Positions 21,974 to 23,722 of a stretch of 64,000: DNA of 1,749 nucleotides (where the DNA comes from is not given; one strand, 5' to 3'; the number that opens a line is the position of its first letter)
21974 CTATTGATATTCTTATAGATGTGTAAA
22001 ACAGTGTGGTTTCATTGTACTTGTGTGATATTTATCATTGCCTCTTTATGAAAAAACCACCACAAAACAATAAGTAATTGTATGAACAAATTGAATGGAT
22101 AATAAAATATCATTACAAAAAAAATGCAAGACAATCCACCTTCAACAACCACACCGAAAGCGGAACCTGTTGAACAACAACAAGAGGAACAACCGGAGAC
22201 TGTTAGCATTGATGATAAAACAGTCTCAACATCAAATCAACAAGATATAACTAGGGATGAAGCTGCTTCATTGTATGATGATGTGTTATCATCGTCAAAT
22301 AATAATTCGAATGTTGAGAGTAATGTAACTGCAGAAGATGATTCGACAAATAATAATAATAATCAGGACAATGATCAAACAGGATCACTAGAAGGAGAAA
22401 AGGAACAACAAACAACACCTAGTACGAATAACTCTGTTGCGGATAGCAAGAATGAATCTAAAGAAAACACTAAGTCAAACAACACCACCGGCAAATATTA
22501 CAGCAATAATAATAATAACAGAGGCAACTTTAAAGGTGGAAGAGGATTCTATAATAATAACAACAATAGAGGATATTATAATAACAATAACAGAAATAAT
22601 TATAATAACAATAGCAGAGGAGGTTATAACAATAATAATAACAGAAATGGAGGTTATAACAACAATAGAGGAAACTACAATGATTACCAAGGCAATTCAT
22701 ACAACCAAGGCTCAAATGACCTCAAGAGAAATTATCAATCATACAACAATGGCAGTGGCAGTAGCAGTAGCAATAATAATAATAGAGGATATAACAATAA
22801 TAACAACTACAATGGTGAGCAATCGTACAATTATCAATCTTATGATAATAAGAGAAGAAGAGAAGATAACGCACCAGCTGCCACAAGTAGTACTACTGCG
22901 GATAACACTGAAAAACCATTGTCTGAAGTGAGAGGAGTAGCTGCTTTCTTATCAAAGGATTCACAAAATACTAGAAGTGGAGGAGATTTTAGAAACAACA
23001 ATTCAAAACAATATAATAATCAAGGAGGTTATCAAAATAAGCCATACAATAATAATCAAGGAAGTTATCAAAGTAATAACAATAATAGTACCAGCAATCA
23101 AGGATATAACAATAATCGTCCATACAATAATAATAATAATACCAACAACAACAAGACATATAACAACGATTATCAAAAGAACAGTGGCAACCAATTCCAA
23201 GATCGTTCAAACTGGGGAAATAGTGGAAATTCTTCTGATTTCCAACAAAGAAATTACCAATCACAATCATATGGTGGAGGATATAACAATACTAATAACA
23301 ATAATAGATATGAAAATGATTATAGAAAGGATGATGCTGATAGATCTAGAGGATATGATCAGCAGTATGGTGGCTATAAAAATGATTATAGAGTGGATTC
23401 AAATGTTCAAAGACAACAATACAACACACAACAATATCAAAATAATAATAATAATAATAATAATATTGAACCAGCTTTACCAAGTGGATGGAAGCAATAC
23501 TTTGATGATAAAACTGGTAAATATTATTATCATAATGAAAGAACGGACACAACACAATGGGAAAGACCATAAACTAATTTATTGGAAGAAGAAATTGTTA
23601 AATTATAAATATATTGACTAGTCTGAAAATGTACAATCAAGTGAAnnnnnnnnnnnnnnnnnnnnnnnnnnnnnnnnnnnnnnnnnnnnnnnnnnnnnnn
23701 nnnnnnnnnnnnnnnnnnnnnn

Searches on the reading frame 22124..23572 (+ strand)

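Call 40: search_protein_families(library=pfam, proteins=[window:22124-23572:+], max_evalue=0.00001)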
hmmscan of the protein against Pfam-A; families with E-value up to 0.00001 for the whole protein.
window:22124-23572:+ (482 aa): 1 family
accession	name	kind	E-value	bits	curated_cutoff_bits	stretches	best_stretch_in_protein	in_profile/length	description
PF00397.32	WW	-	2.2e-12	47.2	26.9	1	452-482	1-31/31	WW domain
